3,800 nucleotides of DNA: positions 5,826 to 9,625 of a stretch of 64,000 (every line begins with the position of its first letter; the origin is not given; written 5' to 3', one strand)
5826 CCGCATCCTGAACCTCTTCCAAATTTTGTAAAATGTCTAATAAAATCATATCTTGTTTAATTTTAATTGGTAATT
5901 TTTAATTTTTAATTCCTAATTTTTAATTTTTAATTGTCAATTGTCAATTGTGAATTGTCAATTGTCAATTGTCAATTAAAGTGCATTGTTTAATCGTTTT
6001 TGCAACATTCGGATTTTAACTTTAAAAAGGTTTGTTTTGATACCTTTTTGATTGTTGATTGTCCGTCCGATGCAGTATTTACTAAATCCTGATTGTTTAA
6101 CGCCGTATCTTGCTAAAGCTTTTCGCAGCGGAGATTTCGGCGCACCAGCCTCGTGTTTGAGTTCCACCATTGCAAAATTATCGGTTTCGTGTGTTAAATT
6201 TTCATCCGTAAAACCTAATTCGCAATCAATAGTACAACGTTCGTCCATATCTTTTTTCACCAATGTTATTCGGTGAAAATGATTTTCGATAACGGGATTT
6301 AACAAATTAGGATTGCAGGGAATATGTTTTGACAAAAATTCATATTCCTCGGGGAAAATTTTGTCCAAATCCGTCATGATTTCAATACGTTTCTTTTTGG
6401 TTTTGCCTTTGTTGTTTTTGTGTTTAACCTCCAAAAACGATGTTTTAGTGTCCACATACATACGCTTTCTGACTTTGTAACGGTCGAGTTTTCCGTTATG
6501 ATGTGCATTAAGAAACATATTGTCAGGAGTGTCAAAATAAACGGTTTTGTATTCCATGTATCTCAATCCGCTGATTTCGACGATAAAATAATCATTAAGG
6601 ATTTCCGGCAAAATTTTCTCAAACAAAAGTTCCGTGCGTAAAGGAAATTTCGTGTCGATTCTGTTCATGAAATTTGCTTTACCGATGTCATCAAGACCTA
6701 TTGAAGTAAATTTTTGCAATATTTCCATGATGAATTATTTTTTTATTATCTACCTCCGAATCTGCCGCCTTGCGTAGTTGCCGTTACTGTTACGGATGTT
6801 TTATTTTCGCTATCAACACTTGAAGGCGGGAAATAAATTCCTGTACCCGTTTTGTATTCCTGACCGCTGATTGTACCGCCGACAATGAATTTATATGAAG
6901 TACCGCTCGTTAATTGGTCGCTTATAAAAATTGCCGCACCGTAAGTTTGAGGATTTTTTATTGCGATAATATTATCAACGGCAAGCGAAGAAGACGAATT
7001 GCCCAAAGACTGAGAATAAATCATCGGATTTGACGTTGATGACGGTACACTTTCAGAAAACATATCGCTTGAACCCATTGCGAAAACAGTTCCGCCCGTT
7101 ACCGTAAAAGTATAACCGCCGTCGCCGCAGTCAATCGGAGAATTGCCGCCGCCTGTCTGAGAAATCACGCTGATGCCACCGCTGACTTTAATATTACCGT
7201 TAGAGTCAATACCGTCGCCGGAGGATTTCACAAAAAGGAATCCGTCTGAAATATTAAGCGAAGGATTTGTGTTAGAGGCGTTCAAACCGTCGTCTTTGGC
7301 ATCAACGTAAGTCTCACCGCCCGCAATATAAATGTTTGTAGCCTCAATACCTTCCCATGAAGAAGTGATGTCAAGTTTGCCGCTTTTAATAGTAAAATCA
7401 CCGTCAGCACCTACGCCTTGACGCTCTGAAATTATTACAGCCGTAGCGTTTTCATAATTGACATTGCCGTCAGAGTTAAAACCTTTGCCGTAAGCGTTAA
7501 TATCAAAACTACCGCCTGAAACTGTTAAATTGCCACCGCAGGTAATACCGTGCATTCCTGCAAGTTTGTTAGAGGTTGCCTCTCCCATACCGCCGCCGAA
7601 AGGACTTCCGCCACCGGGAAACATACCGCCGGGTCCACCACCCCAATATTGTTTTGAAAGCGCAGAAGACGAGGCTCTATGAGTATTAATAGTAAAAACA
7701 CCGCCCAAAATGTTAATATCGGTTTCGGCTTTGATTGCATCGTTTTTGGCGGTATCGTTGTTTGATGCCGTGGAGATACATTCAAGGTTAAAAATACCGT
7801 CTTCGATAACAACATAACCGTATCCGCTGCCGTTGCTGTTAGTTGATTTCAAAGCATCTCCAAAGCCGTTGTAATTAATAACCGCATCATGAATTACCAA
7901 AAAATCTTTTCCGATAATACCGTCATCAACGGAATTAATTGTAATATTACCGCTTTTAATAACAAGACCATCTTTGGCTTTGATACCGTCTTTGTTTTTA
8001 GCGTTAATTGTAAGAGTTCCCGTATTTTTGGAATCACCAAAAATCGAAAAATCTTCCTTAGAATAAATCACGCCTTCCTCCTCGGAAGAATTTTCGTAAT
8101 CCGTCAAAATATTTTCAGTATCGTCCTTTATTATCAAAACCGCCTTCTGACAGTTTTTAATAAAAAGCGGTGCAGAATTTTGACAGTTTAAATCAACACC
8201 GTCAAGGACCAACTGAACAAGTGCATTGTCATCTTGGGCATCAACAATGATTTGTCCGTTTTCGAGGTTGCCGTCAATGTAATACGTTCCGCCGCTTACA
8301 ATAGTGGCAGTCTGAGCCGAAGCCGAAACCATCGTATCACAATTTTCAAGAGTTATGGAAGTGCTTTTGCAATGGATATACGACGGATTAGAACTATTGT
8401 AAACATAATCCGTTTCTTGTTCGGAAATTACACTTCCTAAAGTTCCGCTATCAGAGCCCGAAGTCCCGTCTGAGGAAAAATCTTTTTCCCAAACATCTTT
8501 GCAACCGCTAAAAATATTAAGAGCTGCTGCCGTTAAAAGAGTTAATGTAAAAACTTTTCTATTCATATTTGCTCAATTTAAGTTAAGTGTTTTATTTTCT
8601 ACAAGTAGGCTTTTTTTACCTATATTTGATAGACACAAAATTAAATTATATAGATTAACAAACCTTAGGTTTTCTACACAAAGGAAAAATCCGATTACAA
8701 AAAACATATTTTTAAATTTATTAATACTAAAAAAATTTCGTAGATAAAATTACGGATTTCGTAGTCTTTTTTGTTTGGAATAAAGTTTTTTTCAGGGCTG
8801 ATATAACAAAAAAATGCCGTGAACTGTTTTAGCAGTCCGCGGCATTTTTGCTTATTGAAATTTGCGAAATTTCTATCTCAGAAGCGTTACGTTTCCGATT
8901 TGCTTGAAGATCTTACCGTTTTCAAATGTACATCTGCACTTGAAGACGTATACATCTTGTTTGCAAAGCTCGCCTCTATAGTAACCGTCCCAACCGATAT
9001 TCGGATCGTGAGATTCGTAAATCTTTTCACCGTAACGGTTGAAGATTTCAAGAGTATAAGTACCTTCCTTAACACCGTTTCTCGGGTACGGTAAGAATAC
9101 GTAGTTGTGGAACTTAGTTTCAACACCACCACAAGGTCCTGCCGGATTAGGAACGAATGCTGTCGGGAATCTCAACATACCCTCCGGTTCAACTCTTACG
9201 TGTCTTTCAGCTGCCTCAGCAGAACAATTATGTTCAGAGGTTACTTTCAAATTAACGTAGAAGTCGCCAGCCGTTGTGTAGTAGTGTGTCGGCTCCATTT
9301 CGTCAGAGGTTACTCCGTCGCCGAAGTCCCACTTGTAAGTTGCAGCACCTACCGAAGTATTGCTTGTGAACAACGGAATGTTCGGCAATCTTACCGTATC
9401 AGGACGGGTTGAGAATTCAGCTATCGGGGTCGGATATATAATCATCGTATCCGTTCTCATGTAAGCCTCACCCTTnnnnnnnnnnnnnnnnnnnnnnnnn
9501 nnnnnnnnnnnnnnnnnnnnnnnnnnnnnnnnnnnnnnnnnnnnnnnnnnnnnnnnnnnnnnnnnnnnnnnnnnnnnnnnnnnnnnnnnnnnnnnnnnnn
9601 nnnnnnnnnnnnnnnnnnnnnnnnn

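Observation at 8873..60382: Single uninterrupted 51.5-kb gene encoding a 17,169-aa T9SS type-B cargo protein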

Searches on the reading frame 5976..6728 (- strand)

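Call 6: search_protein_families(library=ncbifam, proteins=[window:5976-6728:-], max_evalue=0.01)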
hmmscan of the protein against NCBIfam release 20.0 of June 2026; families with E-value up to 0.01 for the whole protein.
window:5976-6728:- (250 aa): 0 families

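Call 7: search_protein_families(library=pfam, proteins=[window:5976-6728:-], max_evalue=0.01)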
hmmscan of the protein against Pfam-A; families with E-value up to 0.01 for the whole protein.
window:5976-6728:- (250 aa): 1 family
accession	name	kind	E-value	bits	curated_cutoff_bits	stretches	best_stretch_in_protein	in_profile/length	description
PF09359.15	VTC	-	1.5e-22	80.8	23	1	22-222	1-231/235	VTC domain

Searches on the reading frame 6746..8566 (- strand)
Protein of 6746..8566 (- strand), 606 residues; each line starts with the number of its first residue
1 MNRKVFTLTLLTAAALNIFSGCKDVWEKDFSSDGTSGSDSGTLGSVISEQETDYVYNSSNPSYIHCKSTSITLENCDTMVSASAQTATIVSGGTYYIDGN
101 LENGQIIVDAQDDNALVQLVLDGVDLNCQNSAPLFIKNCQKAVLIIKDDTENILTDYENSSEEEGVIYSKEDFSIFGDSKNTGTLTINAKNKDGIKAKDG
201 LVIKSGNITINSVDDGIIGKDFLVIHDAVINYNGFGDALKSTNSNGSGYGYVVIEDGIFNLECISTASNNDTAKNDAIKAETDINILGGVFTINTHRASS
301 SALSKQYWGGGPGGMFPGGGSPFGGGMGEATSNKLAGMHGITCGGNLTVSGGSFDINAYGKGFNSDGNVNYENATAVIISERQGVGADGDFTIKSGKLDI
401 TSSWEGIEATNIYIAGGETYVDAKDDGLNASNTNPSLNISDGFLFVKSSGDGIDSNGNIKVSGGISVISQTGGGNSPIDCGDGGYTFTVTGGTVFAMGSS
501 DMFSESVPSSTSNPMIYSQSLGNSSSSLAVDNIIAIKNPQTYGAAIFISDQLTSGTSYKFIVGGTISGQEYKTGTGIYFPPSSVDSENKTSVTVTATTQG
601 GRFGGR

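Call 6: search_protein_families(library=ncbifam, proteins=[window:6746-8566:-], max_evalue=0.01)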
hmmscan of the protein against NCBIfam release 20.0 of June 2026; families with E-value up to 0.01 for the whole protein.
window:6746-8566:- (606 aa): 0 families

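Call 7: search_protein_families(library=pfam, proteins=[window:6746-8566:-], max_evalue=0.01)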
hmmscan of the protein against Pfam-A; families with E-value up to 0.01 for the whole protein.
window:6746-8566:- (606 aa): 1 family
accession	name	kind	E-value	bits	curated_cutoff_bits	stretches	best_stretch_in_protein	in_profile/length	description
PF14262.12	Cthe_2159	-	8.9e-68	228.8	25.8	2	84-381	2-259/262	Carbohydrate-binding domain-containing protein Cthe_2159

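Call 26: find_encoding_contigs(protein=window:6746-8566:-, flank=10000, max_places=6)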
Protein window:6746-8566:- (606 aa): 5 contigs read that carry it; 4 places shown.
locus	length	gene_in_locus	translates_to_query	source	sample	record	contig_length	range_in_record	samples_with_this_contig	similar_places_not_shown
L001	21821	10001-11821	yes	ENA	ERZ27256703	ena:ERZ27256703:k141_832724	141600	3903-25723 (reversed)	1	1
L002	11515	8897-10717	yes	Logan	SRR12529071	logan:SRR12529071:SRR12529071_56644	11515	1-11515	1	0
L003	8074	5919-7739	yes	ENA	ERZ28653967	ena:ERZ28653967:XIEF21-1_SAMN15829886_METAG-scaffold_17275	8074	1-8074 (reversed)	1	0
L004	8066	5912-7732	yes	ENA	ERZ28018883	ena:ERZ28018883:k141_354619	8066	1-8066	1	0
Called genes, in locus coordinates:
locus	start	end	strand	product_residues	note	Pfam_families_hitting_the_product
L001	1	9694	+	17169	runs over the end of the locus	-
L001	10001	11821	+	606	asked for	PF14262:Cthe_2159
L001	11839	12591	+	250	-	PF09359:VTC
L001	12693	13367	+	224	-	PF16316:DUF4956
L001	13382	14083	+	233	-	PF10677:DUF2490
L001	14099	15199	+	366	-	PF06580:His_kinase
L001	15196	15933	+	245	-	PF00072:Response_reg, PF04397:LytTR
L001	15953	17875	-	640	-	PF00884:Sulfatase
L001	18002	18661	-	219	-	PF02666:PS_Dcarbxylase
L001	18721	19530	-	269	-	PF01148:CTP_transf_1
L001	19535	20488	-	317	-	PF09413:DUF2007 (faint)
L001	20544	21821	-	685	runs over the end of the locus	PF00004:AAA, PF17862:AAA_lid_3, PF01434:Peptidase_M41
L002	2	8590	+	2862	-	?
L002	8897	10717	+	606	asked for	PF14262:Cthe_2159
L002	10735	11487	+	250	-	PF09359:VTC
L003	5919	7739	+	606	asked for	PF14262:Cthe_2159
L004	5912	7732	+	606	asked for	PF14262:Cthe_2159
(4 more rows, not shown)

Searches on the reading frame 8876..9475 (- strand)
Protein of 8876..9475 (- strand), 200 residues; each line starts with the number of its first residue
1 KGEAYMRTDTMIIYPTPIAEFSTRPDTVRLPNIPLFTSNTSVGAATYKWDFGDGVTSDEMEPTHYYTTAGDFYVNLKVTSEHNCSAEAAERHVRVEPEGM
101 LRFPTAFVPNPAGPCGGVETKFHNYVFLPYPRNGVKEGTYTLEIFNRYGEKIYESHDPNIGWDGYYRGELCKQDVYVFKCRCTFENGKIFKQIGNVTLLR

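Call 6: search_protein_families(library=ncbifam, proteins=[window:8876-9475:-], max_evalue=0.01)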
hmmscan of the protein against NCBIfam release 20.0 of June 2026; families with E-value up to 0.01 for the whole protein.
window:8876-9475:- (200 aa): 2 families
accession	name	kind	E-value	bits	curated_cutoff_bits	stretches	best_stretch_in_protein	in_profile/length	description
TIGR04131.1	Bac_Flav_CTERM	domain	7.5e-08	32.4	35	1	138-199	27-84/85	T9SS type B sorting domain-containing protein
TIGR00864.1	PCC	subfamily_domain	0.0013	15.2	1861.4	1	35-87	1416-1466/2700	polycystin cation channel protein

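Call 7: search_protein_families(library=pfam, proteins=[window:8876-9475:-], max_evalue=0.01)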
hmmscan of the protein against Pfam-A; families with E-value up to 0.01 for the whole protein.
window:8876-9475:- (200 aa): 3 families
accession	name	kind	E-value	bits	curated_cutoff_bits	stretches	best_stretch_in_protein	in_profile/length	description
PF18911.6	PKD_4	-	1.7e-13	50.9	27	1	37-94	23-84/85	PKD domain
PF00801.26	PKD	-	8.7e-09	35.7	23.5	1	43-88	28-75/80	PKD domain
PF13585.12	CHU_C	-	8.2e-06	26.3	27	1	140-182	29-72/86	CHU_C Type IX secretion signal domain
